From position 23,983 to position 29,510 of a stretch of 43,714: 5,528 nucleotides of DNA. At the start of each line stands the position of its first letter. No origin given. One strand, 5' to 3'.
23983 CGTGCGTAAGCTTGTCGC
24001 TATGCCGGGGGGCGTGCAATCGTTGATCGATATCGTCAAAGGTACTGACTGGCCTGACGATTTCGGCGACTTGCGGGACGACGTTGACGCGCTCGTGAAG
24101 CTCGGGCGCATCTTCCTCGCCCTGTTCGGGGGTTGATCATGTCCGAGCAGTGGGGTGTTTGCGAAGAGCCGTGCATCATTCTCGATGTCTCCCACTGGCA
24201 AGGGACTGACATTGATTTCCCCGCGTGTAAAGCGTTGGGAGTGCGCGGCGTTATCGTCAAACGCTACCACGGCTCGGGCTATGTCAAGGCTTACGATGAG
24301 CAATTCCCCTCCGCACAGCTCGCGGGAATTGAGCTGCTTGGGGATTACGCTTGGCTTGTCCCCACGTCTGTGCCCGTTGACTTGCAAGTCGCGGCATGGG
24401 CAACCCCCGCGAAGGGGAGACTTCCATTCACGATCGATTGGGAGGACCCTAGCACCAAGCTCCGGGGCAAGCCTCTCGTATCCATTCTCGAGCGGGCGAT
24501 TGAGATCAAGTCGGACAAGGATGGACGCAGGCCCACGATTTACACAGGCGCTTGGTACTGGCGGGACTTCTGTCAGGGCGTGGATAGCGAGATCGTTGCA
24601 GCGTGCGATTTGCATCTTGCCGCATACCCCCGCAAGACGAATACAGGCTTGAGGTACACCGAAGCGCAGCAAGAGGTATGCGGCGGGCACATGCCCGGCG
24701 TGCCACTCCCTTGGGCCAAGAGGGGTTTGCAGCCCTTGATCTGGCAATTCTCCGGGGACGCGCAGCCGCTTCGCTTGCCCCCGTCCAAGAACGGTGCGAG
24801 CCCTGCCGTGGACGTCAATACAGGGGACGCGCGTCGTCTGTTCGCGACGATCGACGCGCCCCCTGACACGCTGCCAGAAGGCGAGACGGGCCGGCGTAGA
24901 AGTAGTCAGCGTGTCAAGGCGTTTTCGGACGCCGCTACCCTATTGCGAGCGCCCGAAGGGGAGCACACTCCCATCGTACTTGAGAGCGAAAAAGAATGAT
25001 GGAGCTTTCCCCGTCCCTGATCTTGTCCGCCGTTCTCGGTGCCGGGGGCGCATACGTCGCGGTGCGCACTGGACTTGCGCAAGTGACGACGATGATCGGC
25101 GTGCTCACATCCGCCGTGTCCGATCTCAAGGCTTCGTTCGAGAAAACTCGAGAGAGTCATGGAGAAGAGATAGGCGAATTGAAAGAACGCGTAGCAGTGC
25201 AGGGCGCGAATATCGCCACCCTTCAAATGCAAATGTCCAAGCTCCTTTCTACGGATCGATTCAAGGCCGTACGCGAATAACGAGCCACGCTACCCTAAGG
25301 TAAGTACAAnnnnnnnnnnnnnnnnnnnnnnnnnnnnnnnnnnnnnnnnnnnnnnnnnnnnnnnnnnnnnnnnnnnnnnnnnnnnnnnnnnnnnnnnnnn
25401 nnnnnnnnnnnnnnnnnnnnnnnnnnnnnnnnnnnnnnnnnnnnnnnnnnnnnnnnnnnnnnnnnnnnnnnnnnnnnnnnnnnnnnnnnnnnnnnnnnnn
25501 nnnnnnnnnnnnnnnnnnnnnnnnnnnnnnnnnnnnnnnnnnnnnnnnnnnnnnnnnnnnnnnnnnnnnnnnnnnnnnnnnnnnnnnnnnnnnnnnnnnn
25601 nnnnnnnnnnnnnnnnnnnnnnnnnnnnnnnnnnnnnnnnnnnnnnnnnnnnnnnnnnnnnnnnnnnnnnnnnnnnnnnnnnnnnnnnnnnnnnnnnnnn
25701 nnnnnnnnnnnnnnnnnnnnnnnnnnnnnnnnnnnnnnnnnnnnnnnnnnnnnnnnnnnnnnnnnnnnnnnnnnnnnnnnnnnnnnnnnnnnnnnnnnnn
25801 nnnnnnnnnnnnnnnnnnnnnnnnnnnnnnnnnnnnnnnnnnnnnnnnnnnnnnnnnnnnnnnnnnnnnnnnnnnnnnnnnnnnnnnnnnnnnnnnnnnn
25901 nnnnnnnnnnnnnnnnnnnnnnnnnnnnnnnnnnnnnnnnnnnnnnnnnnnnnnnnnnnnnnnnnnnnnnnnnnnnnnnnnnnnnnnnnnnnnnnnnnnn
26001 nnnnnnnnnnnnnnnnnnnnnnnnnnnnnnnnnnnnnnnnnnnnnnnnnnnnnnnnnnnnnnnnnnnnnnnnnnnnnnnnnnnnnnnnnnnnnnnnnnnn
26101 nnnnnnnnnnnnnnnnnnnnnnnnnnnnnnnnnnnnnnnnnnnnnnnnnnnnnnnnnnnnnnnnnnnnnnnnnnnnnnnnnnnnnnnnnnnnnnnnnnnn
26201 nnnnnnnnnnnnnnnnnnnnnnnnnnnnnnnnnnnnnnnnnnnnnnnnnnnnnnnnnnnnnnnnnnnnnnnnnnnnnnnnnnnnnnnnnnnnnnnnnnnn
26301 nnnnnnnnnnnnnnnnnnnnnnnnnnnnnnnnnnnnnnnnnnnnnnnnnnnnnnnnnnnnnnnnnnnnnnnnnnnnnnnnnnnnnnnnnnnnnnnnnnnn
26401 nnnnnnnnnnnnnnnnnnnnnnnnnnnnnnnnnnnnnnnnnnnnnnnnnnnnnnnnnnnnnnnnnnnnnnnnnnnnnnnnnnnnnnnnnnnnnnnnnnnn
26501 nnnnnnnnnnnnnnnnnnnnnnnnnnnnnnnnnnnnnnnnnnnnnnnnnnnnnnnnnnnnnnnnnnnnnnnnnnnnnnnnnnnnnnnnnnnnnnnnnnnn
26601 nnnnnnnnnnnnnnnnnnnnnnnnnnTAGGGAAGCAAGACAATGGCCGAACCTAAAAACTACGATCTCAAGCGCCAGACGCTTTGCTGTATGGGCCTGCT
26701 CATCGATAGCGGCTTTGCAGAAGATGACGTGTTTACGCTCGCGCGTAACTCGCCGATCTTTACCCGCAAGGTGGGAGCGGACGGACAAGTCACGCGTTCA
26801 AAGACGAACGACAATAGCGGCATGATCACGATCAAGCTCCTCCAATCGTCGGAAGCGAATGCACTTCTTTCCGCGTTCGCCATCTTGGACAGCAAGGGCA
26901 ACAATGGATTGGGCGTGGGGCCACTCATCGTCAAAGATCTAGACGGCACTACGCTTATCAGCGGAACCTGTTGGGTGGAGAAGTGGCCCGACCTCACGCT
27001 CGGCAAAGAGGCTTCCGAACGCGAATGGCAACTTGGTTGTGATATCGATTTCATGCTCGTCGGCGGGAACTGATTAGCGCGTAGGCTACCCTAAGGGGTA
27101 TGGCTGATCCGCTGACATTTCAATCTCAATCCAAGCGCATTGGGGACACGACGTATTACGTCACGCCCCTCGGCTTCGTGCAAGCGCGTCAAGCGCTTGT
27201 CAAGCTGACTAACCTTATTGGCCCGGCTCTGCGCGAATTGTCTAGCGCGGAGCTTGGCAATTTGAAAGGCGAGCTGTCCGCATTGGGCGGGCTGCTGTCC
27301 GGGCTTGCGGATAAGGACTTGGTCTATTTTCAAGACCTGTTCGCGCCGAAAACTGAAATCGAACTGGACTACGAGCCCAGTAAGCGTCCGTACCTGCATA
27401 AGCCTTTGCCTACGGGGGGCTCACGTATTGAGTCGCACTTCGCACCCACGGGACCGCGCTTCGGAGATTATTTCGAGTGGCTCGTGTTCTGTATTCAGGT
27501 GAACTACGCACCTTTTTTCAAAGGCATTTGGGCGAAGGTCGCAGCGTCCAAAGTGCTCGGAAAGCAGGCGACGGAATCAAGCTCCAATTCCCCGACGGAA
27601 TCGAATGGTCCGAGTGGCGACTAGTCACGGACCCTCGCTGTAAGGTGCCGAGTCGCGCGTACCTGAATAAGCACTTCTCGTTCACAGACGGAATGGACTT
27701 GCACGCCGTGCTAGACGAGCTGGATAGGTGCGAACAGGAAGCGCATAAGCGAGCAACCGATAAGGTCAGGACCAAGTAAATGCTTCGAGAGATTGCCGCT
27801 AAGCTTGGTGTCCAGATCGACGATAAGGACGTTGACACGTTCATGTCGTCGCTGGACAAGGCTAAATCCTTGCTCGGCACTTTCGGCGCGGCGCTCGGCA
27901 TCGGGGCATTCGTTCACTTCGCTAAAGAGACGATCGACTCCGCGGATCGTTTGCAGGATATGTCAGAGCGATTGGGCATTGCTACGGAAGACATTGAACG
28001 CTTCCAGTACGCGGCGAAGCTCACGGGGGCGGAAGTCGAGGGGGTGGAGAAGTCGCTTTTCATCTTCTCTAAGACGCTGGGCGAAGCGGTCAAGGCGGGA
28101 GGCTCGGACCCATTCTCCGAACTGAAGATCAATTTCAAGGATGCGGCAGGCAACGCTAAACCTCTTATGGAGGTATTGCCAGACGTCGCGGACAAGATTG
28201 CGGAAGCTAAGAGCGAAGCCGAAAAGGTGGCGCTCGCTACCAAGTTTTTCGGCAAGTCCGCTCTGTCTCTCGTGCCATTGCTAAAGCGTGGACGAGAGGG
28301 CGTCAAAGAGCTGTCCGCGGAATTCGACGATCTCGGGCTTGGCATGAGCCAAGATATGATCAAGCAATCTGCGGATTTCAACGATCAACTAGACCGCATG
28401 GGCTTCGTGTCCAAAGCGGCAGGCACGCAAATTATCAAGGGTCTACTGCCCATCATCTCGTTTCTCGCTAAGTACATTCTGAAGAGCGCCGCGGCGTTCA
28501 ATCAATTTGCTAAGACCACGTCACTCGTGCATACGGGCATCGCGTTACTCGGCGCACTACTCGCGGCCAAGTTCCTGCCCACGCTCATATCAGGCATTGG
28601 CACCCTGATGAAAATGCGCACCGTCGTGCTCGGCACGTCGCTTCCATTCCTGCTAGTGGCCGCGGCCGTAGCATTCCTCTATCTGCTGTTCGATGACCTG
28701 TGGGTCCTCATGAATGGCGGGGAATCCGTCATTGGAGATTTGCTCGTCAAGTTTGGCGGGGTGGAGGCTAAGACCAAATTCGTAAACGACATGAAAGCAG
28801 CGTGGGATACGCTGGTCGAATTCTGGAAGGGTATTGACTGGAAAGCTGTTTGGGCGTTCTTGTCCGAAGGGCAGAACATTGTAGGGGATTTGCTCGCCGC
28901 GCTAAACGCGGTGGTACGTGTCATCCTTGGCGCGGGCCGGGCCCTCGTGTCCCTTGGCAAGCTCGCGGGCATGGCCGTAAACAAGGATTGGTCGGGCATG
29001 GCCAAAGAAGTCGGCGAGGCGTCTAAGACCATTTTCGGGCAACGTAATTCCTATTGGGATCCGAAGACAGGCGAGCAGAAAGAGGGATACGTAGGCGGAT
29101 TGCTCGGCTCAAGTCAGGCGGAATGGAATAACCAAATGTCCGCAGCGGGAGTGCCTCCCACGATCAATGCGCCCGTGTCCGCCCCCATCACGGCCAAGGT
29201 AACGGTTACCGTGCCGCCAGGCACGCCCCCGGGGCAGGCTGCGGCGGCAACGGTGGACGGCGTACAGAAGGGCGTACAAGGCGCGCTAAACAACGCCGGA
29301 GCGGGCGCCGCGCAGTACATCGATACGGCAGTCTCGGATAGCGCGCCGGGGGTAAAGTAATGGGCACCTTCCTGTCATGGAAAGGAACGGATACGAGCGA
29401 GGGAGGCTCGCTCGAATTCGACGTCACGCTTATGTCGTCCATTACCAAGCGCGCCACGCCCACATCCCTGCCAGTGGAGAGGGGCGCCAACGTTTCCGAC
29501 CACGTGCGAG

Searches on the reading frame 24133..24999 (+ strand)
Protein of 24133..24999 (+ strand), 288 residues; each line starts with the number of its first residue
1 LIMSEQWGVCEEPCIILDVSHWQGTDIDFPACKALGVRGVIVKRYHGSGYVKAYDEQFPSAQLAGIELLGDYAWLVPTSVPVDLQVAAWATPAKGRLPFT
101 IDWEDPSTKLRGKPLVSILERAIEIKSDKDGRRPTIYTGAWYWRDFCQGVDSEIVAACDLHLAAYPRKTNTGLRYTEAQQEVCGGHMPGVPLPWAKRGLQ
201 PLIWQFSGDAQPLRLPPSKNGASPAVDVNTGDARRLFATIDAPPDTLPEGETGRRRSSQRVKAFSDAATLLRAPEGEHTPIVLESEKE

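Call 91: search_protein_families(library=pfam, proteins=[window:24133-24999:+], max_evalue=0.001)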
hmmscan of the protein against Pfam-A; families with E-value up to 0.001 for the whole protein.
window:24133-24999:+ (288 aa): 1 family
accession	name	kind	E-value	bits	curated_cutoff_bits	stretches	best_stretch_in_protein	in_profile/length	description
PF01183.26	Glyco_hydro_25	-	5.4e-12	46.8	27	1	18-173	2-160/180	Glycosyl hydrolases family 25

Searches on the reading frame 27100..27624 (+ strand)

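Call 92: search_protein_families(library=pfam, proteins=[window:27100-27624:+], max_evalue=0.001)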
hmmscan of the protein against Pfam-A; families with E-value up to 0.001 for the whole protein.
window:27100-27624:+ (174 aa): 1 family
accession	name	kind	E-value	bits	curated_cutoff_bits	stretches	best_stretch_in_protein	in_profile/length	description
PF21822.3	Phage_TAC_15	-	7.5e-09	36.6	22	1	15-141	1-121/127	Phage tail assembly chaperone protein, TAC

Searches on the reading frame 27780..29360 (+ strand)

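Call 92: search_protein_families(library=pfam, proteins=[window:27780-29360:+], max_evalue=0.001)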
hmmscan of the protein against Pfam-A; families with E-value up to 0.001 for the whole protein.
window:27780-29360:+ (526 aa): 1 family
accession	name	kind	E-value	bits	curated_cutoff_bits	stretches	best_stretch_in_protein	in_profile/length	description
PF10145.14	PhageMin_Tail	-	0.0008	19.8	33.2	1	107-158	151-201/201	Phage-related minor tail protein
